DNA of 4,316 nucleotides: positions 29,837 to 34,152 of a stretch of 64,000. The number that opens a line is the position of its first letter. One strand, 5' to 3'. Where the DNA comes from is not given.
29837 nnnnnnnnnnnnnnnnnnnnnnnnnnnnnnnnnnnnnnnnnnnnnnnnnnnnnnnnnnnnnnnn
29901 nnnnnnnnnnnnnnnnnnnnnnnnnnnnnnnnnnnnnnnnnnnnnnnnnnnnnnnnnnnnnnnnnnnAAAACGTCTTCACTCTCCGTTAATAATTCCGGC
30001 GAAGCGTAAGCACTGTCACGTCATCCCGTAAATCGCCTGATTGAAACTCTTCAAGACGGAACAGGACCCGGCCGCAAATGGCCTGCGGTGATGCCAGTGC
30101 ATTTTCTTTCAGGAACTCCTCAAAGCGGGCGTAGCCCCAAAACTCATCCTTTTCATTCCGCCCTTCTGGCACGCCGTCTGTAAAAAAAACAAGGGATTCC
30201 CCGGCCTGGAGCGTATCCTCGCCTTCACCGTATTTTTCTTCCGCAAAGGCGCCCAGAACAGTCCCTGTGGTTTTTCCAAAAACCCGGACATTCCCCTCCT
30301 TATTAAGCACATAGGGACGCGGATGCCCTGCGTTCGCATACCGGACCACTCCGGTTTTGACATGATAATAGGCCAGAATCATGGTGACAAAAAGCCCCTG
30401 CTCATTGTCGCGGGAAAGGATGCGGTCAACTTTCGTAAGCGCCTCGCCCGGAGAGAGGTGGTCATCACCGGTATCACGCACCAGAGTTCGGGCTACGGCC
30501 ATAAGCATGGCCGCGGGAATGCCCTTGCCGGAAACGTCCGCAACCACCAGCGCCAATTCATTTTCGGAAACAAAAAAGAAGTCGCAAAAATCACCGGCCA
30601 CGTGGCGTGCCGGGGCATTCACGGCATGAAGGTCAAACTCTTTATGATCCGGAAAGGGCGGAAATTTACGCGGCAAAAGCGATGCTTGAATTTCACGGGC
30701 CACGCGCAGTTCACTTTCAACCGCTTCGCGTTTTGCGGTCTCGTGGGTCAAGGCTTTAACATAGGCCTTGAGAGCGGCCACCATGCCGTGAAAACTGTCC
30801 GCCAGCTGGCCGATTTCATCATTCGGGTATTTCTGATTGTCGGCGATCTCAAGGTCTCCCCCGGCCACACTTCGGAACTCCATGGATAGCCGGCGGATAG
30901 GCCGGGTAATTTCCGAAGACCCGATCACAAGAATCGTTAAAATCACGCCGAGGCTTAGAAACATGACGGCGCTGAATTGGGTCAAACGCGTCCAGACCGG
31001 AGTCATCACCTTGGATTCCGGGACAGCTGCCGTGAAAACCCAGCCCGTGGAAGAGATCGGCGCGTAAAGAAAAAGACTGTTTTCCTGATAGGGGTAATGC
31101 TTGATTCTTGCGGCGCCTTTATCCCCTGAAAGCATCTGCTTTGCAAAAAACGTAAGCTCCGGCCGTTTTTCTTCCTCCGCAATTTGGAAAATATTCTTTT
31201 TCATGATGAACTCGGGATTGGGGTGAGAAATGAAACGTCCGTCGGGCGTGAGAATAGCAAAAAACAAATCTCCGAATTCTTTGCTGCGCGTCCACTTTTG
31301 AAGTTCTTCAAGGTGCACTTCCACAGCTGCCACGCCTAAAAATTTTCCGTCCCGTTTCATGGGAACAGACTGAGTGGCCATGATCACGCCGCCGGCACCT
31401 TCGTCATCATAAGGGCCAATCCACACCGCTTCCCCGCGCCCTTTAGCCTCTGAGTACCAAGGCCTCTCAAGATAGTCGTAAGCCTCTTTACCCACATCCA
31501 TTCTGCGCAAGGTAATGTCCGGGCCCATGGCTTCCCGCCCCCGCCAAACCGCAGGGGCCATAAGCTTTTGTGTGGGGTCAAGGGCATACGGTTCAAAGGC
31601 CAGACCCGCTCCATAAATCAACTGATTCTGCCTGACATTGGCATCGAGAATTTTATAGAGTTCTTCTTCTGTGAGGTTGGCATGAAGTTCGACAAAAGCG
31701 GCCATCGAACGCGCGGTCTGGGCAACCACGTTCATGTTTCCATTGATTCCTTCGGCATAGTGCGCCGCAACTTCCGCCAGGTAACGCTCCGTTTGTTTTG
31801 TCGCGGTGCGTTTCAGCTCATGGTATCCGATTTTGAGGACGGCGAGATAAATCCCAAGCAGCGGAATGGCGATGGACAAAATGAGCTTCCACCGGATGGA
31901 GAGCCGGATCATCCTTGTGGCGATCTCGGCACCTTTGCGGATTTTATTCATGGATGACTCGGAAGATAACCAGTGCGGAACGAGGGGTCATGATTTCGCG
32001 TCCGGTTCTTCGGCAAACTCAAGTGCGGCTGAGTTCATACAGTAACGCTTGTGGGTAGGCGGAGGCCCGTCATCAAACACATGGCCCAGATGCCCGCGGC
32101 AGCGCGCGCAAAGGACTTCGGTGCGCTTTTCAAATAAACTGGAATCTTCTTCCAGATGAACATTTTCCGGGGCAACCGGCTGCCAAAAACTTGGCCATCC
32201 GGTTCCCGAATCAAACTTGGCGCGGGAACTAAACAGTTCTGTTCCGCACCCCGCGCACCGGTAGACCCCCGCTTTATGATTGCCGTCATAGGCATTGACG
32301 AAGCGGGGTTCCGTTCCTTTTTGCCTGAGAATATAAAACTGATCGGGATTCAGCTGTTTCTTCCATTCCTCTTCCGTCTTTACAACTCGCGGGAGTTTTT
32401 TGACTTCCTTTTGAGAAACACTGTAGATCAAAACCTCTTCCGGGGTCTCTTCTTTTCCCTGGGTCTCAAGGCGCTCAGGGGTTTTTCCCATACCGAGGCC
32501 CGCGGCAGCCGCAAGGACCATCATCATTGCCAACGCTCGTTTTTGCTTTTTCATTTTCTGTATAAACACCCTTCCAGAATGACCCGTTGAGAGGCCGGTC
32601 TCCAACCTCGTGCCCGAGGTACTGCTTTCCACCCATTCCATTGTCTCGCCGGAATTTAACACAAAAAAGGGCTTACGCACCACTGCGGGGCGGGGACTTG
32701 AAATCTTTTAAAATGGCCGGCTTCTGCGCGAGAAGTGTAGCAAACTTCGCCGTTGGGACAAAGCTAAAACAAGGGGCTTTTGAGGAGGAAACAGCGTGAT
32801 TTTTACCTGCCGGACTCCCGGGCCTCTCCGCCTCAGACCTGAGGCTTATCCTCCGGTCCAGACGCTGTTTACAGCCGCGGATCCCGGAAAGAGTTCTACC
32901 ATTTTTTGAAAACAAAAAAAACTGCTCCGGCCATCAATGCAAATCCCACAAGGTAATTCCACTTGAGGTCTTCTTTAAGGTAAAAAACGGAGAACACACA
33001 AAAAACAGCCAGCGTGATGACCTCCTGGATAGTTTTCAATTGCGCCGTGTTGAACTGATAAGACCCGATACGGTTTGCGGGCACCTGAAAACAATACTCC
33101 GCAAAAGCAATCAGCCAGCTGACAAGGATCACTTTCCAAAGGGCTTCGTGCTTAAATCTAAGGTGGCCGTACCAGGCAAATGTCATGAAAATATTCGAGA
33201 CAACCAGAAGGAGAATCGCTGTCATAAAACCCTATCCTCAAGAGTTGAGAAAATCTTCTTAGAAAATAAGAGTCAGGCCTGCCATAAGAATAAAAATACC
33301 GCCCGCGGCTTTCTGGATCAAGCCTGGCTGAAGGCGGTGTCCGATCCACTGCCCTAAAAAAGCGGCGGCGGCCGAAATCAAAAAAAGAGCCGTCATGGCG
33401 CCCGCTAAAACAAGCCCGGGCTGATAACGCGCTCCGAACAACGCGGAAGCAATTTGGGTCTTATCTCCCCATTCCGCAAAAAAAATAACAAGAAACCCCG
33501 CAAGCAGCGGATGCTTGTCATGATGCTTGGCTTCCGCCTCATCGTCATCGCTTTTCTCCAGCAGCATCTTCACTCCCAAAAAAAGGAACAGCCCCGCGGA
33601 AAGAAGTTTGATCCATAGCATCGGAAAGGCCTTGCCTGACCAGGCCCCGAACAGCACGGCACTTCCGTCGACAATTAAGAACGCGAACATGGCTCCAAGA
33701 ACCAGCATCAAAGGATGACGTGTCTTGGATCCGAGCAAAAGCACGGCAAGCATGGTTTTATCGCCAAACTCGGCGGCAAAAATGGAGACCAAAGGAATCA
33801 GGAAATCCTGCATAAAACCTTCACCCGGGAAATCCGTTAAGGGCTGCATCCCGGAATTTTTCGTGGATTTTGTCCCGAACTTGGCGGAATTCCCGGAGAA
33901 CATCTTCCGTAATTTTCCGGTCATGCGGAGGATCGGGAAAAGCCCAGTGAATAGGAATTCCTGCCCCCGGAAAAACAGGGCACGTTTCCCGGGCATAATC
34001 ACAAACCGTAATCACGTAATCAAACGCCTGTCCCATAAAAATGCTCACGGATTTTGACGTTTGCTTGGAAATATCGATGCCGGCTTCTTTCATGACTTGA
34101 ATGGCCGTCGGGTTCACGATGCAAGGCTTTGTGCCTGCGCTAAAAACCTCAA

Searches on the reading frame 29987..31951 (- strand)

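Call 37: search_protein_families(library=pfam, proteins=[window:29987-31951:-], max_evalue=0.001)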
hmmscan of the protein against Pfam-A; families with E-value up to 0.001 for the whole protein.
window:29987-31951:- (654 aa): 4 families
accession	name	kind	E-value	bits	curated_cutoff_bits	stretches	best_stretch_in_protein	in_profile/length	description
PF07228.17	SpoIIE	-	4.1e-52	177.4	25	1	463-652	2-191/192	Stage II sporulation protein E (SpoIIE)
PF22673.2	MCP-like_PDC_1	-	4.4e-21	75.9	27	1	98-219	1-113/113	Methyl-accepting chemotaxis protein-like, first PDC sensor domain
PF02743.24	dCache_1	-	3.7e-13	50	45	1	52-305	5-236/240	Cache domain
PF00672.30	HAMP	-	1.4e-09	38.5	25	1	348-395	6-52/53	HAMP domain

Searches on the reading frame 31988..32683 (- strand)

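Call 37: search_protein_families(library=pfam, proteins=[window:31988-32683:-], max_evalue=0.001)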
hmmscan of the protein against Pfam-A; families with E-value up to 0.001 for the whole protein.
window:31988-32683:- (231 aa): 2 families
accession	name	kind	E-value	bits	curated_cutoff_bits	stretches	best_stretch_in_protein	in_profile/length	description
PF01641.26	SelR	-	1.7e-49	167.1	24.9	1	111-224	1-115/116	SelR domain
PF24046.1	At4g08330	-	4.8e-06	27.1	27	1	180-213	69-102/129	At4g08330 beta-tent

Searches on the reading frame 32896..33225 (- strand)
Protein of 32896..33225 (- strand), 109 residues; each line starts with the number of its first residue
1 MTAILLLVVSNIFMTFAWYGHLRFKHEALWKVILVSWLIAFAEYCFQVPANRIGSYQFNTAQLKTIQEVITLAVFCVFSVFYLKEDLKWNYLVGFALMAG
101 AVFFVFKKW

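Call 70: search_protein_families(library=pfam, proteins=[window:32896-33225:-], max_evalue=0.001)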
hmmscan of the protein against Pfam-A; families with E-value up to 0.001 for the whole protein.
window:32896-33225:- (109 aa): 1 family
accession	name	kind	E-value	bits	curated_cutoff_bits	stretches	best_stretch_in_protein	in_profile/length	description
PF04342.18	DMT_6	-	8e-48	161.5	25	1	4-106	2-104/104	Putative member of DMT superfamily (DUF486)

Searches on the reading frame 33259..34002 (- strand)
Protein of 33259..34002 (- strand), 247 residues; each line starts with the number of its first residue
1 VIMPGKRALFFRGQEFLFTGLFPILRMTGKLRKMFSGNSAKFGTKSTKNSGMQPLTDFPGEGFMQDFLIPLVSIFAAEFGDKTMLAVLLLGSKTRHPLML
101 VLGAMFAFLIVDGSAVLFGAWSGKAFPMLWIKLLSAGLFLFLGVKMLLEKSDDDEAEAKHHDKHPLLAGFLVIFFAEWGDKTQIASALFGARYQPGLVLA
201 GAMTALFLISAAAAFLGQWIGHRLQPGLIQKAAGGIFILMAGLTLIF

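Call 70: search_protein_families(library=pfam, proteins=[window:33259-34002:-], max_evalue=0.001)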
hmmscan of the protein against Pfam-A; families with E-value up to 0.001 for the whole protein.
window:33259-34002:- (247 aa): 2 families
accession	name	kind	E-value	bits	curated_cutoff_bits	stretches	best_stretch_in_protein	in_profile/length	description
PF01169.24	GDT1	-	5.7e-38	129.5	27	2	168-241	2-75/75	Divalent cation/proton antiporter GDT1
PF01925.25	TauE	-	6.6e-05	23.1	32.6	0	107-171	68-135/237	Sulfite exporter TauE/SafE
